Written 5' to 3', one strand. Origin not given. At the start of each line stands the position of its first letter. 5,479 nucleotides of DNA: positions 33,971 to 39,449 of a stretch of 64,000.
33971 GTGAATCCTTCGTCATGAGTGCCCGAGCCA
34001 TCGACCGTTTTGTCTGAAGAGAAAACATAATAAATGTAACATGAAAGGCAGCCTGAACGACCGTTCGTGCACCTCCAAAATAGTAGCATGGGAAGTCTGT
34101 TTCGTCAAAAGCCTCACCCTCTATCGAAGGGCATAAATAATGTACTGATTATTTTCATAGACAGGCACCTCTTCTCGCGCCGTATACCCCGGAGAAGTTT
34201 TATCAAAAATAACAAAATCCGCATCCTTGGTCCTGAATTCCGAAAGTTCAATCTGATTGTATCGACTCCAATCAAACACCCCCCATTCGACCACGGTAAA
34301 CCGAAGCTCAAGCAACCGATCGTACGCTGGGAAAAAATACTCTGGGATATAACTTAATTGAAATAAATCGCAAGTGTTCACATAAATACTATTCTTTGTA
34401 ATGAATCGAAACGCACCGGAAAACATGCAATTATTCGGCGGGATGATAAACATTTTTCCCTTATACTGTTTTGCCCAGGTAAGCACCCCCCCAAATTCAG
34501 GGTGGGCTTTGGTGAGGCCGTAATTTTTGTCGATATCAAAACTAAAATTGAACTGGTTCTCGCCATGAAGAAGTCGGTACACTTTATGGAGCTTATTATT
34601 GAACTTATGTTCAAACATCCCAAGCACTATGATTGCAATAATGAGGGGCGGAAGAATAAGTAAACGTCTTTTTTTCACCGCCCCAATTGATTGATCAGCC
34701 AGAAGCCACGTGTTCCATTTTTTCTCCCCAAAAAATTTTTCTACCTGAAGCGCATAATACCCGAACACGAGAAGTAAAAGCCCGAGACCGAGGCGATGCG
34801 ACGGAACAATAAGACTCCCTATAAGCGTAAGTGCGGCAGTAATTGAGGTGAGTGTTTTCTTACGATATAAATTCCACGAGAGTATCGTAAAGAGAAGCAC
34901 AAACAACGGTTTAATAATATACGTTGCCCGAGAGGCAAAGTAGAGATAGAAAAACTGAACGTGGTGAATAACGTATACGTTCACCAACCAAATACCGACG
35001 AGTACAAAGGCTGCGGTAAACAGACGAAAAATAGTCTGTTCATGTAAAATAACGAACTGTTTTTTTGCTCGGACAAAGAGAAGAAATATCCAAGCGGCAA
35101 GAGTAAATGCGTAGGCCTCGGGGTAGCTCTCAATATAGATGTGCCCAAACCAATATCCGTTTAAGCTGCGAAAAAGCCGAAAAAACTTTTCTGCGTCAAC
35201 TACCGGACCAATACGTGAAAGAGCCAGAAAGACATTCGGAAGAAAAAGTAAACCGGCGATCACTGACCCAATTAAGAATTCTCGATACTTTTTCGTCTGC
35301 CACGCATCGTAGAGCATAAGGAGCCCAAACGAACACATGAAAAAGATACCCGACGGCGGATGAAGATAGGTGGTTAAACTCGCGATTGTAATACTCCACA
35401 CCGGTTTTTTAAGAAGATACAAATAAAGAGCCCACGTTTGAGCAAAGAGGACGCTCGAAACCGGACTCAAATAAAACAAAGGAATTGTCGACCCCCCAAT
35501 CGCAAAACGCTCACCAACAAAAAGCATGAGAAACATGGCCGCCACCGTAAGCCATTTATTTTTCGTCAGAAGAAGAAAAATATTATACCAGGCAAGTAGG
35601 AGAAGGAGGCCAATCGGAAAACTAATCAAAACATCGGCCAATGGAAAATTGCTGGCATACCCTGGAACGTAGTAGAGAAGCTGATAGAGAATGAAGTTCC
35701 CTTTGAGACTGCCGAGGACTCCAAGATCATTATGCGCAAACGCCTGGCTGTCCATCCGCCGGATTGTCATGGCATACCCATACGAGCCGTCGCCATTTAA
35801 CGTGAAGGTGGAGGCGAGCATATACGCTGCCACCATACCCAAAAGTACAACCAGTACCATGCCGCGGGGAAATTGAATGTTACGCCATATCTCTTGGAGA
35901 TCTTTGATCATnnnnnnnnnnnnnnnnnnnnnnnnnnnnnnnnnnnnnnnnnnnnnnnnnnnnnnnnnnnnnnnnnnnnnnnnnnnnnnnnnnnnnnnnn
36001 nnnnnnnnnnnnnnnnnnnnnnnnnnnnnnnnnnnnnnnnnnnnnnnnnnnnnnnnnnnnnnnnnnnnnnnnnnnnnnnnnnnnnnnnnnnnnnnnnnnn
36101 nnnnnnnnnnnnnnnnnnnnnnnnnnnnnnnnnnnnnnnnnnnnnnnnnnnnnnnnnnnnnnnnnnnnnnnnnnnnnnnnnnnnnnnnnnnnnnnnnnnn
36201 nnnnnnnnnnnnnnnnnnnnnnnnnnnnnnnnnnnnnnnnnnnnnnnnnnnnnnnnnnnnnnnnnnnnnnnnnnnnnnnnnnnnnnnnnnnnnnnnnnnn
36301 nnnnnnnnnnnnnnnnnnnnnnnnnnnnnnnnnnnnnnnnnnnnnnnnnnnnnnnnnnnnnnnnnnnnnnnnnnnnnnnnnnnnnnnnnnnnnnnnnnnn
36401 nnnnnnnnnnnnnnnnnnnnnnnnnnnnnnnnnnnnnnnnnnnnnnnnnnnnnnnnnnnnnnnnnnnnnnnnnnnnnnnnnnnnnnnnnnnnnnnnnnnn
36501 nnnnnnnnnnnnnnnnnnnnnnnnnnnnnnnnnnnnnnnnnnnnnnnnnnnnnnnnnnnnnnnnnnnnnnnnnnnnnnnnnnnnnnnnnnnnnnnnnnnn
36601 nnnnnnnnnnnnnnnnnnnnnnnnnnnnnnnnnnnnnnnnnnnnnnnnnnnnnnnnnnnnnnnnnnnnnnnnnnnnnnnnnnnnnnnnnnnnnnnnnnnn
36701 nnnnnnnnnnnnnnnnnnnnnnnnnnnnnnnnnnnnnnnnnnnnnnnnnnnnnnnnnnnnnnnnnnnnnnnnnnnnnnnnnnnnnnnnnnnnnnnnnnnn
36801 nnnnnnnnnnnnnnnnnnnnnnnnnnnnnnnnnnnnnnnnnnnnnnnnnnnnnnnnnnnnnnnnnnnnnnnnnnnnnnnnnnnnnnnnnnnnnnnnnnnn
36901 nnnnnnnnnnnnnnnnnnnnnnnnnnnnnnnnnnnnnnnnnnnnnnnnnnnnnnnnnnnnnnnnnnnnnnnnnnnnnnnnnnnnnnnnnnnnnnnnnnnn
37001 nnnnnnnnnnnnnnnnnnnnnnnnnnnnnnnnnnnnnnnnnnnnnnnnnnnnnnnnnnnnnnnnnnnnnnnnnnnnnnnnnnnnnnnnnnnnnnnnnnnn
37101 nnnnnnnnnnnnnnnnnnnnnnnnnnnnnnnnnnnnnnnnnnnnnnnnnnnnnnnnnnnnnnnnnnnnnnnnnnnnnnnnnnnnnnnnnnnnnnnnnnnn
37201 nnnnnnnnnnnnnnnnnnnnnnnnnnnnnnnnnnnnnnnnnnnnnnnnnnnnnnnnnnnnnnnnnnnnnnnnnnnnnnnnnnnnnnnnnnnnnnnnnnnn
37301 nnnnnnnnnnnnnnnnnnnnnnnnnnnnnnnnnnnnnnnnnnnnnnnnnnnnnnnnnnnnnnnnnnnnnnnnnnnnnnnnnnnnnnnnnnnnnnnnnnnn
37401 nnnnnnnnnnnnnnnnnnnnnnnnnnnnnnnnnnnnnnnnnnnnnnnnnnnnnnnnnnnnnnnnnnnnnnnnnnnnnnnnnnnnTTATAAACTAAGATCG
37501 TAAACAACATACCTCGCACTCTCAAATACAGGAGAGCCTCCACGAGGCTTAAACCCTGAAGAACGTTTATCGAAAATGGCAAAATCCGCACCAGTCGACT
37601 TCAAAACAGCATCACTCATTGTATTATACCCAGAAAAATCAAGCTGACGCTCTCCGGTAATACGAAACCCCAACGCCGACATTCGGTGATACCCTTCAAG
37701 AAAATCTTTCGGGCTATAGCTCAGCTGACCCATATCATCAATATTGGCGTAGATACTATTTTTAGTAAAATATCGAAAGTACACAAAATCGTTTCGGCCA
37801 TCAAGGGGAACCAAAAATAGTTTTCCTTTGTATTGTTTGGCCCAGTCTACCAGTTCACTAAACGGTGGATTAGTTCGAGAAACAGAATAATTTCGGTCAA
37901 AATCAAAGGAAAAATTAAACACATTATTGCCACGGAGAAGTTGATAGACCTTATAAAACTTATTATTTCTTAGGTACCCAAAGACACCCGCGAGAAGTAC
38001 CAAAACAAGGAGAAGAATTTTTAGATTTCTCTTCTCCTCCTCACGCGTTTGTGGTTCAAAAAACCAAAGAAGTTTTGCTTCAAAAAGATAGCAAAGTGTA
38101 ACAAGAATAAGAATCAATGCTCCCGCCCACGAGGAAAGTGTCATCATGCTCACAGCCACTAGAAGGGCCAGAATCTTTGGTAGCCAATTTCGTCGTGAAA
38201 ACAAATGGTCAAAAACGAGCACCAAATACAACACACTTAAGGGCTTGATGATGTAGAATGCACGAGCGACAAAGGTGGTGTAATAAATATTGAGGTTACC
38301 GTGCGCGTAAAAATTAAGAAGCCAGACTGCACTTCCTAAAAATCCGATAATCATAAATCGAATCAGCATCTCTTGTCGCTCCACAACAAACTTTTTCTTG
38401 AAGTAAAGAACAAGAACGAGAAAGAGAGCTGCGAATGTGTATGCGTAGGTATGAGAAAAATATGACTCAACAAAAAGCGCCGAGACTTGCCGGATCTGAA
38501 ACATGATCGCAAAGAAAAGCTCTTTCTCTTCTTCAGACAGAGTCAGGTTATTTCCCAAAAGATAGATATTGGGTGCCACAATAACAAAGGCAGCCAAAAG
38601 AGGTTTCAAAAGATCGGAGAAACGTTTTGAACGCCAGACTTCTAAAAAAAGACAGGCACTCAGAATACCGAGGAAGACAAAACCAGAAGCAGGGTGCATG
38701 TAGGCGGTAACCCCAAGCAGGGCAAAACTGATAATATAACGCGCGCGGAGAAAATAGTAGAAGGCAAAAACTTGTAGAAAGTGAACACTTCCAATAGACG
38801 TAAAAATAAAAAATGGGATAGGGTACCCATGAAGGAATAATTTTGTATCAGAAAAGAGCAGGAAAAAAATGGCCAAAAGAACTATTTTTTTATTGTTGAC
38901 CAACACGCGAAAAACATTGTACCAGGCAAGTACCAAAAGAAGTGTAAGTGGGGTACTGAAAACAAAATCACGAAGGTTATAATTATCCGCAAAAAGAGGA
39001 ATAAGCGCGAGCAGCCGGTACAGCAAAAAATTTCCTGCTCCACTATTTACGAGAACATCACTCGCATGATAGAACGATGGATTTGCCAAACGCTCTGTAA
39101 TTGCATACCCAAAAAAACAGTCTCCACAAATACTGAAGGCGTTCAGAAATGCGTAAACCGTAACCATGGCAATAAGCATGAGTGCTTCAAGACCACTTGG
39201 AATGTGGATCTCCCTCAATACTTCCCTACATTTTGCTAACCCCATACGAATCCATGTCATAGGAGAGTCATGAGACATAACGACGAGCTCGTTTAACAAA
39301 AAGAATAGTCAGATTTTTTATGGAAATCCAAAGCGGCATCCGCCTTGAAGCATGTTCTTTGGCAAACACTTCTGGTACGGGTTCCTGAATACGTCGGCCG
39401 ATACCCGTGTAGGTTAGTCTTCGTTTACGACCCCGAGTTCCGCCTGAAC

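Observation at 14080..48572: Roughly 34-kb super-operon of about 33 glycan-biosynthesis genes with overlapping reading frames and a near-leaderless promoter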

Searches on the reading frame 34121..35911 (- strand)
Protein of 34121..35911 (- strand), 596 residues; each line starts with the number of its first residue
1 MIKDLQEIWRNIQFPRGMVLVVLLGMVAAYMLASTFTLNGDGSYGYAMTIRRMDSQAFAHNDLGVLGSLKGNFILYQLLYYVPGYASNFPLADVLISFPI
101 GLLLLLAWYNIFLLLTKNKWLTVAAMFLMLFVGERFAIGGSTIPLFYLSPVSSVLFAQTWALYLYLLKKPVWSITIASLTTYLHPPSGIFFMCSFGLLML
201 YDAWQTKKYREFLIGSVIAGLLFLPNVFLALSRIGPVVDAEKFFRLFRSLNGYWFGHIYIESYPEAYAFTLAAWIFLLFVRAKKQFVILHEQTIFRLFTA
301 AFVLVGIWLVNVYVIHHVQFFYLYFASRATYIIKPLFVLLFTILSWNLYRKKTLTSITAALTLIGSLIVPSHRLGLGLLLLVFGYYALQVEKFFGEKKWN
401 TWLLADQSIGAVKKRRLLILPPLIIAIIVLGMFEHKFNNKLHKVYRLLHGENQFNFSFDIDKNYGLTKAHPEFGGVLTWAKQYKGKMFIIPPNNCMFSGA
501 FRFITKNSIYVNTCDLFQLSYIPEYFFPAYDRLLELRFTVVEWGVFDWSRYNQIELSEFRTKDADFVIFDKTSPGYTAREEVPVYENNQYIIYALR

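Call 5: search_protein_families(library=pfam, proteins=[window:34121-35911:-])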
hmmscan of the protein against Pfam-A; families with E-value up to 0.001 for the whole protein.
window:34121-35911:- (596 aa): 0 families

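Call 29: search_protein_families(library=ncbifam, max_evalue=0.01, proteins=[window:34121-35911:-])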
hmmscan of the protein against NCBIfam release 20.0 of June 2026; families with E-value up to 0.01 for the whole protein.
window:34121-35911:- (596 aa): 0 families

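Call 47: find_homologous_proteins(query=window:34121-35911:-)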
Query window:34121-35911:- (596 aa): 6 proteins with E <= 0.001 among 8000 candidates.
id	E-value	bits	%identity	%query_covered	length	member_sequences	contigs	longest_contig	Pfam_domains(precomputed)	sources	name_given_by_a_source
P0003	0.0e+0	1344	100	100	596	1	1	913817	-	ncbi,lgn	-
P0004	0.0e+0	1071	79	99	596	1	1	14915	-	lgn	-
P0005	2.1e-188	646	51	100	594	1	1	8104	-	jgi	-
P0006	9.5e-188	644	50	100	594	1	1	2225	-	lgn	-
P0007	6.3e-127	443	58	60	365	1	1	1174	-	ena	-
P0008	1.1e-124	436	39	99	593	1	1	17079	-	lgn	-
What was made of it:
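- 34121..35911 (-): Gene 12: a member of a very rare polytopic membrane family, candidate GT-C. Six hits in 5.8 billion proteins (call 47).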

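Call 48: find_encoding_contigs(protein=P0004, flank=10000, max_places=3)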
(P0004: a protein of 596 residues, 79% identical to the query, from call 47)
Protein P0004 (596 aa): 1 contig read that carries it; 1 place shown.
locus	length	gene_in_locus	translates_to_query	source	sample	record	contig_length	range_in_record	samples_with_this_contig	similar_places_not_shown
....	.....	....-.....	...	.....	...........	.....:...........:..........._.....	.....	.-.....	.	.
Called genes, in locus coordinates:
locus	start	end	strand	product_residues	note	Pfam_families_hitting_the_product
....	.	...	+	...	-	?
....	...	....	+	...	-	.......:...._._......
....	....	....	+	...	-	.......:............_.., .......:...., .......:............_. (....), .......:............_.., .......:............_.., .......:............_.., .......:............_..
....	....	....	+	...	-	-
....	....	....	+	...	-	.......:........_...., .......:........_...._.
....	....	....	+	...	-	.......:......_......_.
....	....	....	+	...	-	-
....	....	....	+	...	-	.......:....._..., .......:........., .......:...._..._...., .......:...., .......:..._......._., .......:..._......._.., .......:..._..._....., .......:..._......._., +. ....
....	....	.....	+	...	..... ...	-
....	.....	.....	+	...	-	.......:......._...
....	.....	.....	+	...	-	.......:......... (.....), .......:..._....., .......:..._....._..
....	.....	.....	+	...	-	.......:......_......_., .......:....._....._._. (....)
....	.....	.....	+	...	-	?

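Call 49: find_encoding_contigs(protein=P0008, flank=10000, max_places=3)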
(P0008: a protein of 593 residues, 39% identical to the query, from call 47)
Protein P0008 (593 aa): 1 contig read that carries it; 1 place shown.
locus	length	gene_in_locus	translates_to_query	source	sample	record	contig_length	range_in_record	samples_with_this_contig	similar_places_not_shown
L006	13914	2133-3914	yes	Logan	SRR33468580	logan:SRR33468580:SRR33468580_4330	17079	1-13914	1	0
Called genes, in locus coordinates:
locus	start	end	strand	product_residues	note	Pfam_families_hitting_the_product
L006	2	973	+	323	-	?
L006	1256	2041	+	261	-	PF00535:Glycos_transf_2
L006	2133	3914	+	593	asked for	-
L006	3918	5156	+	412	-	PF04055:Radical_SAM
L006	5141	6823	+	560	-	PF01073:3Beta_HSD, PF01370:Epimerase, PF04321:RmlD_sub_bind, PF13460:NAD_binding_10, PF16363:GDP_Man_Dehyd (weak), PF07993:NAD_binding_4, PF00106:adh_short, PF13561:adh_short_C2, +1 more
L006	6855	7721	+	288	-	PF13489:Methyltransf_23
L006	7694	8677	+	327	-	PF00535:Glycos_transf_2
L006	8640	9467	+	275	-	PF03848:TehB (weak), PF01209:Ubie_methyltran, PF02353:CMAS (weak), PF13489:Methyltransf_23, PF13847:Methyltransf_31, PF08241:Methyltransf_11, PF08242:Methyltransf_12, PF13649:Methyltransf_25, +1 more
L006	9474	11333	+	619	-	PF13522:GATase_6, PF13537:GATase_7, PF00733:Asn_synthase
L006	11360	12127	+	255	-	PF00535:Glycos_transf_2, PF13641:Glyco_tranf_2_3 (weak)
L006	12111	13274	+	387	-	PF13231:PMT_2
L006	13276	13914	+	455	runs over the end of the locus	PF00534:Glycos_transf_1, PF13692:Glyco_trans_1_4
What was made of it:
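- P2 and P3 are absent in the more distant relative L006, where those genes abut (call 49). In L006 the genes that flank gap 1 abut, with no gap (call 49).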

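Call 50: find_encoding_contigs(protein=P0005, flank=10000, max_places=3)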
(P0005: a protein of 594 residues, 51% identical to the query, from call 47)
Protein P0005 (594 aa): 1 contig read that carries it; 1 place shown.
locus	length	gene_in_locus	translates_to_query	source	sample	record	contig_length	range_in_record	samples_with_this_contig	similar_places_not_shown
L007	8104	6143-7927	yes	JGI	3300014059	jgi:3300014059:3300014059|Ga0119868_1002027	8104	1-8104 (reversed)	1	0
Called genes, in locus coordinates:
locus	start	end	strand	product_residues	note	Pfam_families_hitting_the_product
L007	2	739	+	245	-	?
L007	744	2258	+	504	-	PF26314:MptA_B_family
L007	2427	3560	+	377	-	-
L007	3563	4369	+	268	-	PF00535:Glycos_transf_2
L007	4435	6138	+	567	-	-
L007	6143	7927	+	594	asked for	-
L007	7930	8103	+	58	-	?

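Call 68: search_protein_families(library=pfam, max_evalue=1, proteins=[window:34121-35911:-])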
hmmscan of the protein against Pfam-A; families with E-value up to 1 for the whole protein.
window:34121-35911:- (596 aa): 0 families

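Call 76: predict_structure(alignment_id=A6)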
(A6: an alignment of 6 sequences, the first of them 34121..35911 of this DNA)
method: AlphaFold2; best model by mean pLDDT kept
length: 596 residues; sequences in the alignment: 6
mean_pLDDT: 62.4   pTM: 0.69
mean pLDDT of the five models: 62.4, 62.1, 53.3, 52.7, 52.6
residues with pLDDT >= 90: 33; 70-90: 211; 50-70: 150; < 50: 202
segments of 3 or more residues with pLDDT < 50: 36-72, 230-238, 251-260, 317-323, 395-424, 430-525, 542-545
pLDDT, mean of each block of 10 residues (from residue 1): 74 85 77 48 39 39 36 50 50 64 88 91 86 60 58 78 89 83 68 84 85 81 63 46 54 44 68 90 84 88 74 53 55 85 89 77 79 79 80 49 36 39 49 43 41 28 26 39 43 32 36 41 49 62 55 78 66 74 70 70
secondary structure, 60 per line:
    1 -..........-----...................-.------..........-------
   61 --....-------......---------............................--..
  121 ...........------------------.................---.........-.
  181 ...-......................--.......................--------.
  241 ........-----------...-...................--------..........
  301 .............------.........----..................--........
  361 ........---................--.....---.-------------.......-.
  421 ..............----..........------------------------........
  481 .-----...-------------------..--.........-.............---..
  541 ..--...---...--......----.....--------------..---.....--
elements in order: H2-11 H17-35 H44-53 H63-66 H74-79 H89-116 H119-131 H150-166 H170-178 H180-183 H185-206 H209-231 H240-248 H264-282 H291-313 H320-328 H333-350 H354-368 H372-387 H390-394 H412-418 H420-434 H440-448 H473-481 E487-489 H513-521 H523-535 E539-542 E545-547 H556-561 E566-570 E590-594

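Call 80: fold_search(model_id=the predicted structure, library=pdb)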
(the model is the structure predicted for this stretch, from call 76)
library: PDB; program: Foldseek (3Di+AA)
matches with E <= 10: 151; with E <= 0.001: 0
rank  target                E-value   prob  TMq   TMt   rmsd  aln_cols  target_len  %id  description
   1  7bvc_B                8.2e-03  1.00  0.38  0.24   9.8       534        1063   13  Cryo-EM structure of Mycobacterium smegmatis arabinosyltransferase EmbA-EmbB-AcpM2 in complex with ethambutol (released 2020-04-29)
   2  7bvc_A                9.4e-03  1.00  0.39  0.24   9.7       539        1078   13  Cryo-EM structure of Mycobacterium smegmatis arabinosyltransferase EmbA-EmbB-AcpM2 in complex with ethambutol (released 2020-04-29)
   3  6s7t_A                1.8e-02  0.98  0.34  0.30  13.6       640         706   11  Cryo-EM structure of human oligosaccharyltransferase complex OST-B (released 2019-12-18)
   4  7bvh_A                4.7e-02  0.94  0.26  0.17  11.2       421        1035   14  Crystal structure of arabinosyltransferase EmbC2-AcpM2 complex from Mycobacterium smegmatis complexed with di-arabinos (released 2020-04-29)
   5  7wld_U                5.6e-02  0.92  0.29  0.38  15.2       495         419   11  Cryo-EM structure of the human glycosylphosphatidylinositol transamidase complex at 2.53 Angstrom resolution (released 2022-04-27)
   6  8b6l_I                6.4e-02  0.92  0.36  0.32  15.2       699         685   10  Subtomogram average of the human Sec61-TRAP-OSTA-translocon (released 2022-12-07)
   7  9s6s_A                7.9e-02  0.99  0.32  0.35  10.3       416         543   14  Ternary cryo-EM structure of human ALG9 with Dol25-PP-GlcNAc2Man6, Dol25-P-Man and Fab (released 2026-03-18)
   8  5f15                  7.9e-02  0.93  0.35  0.38  11.4       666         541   10  Crystal Structure of ArnT from Cupriavidus metallidurans bound to Undecaprenyl phosphate (released 2016-02-17)
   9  6ezn_F                8.3e-02  0.91  0.29  0.27  14.5       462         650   11  Cryo-EM structure of the yeast oligosaccharyltransferase (OST) complex (released 2018-01-17)
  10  3wak                  1.2e-01  0.77  0.34  0.26  13.9       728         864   13  Crystal structure of the Archaeoglobus fulgidus oligosaccharyltransferase (O29867_ARCFU) in the apo form (released 2013-10-30)
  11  7w72_U                1.5e-01  0.80  0.28  0.37  17.8       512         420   12  Structure of a human glycosylphosphatidylinositol (GPI) transamidase (released 2022-02-16)
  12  9s6t_A                1.7e-01  0.87  0.29  0.35  15.3       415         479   12  Ternary cryo-EM structure of chicken ALG12 with Dol25-PP-GlcNAc2Man7, Dol25-P-Man, and Fab (released 2026-03-18)
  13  9s6u_A                2.2e-01  0.94  0.33  0.35   9.9       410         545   14  Ternary cryo-EM structure of human ALG9 with Dol25-PP-GlcNAc2Man8, Dol25-P-Man and Fab (released 2026-03-18)
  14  6gxc_A                2.3e-01  0.72  0.30  0.27  11.1       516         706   12  Bacterial oligosaccharyltransferase PglB in complex with an inhibitory peptide and a reactive lipid-linked oligosaccha (released 2018-11-14)
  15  8agb_A                2.7e-01  0.82  0.30  0.28  15.3       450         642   12  Structure of yeast oligosaccharylransferase complex with lipid-linked oligosaccharide bound (released 2022-12-07)
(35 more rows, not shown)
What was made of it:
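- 34121..35911 (-): The top 20 PDB matches are all GT-C enzymes or GT-C-like membrane proteins, but the scores are weak (calls 76, 80).
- On GT-C glycosyltransferases (genes 10 and 12): Model pLDDT is 62 (calls 76, 80).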

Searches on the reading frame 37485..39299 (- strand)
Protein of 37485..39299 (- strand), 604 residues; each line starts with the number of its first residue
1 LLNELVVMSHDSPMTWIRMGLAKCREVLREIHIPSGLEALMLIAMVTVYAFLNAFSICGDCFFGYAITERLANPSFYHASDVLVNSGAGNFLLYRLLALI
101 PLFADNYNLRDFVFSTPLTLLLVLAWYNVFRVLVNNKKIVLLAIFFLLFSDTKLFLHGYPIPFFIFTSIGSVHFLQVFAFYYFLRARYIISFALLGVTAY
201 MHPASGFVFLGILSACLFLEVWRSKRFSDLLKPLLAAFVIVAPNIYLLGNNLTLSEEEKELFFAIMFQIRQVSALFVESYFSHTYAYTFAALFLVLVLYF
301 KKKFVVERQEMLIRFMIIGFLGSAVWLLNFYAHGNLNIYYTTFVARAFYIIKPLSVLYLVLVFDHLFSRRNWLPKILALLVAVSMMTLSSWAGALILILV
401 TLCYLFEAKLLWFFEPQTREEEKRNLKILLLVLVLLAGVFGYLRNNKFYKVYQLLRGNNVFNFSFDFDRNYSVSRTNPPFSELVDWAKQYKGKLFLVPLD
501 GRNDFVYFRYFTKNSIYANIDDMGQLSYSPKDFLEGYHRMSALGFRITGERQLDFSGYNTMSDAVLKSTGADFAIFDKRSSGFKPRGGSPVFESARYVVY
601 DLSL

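Call 4: search_protein_families(library=pfam, proteins=[window:37485-39299:-])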
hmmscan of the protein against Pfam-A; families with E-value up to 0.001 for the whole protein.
window:37485-39299:- (604 aa): 0 families

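Call 29: search_protein_families(library=ncbifam, max_evalue=0.01, proteins=[window:37485-39299:-])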
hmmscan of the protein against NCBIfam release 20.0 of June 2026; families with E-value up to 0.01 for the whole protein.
window:37485-39299:- (604 aa): 1 family
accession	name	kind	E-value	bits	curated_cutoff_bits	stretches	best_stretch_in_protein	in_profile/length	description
NF045849.1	ICE_MMCAP2_0565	equivalog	8.9e-05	22.1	40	1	381-441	10-71/80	Mbov_0395 family pilin-like conjugal transfer protein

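Call 68: search_protein_families(library=pfam, max_evalue=1, proteins=[window:37485-39260:-])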
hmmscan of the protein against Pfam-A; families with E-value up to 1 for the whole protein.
window:37485-39260:- (591 aa): 0 families
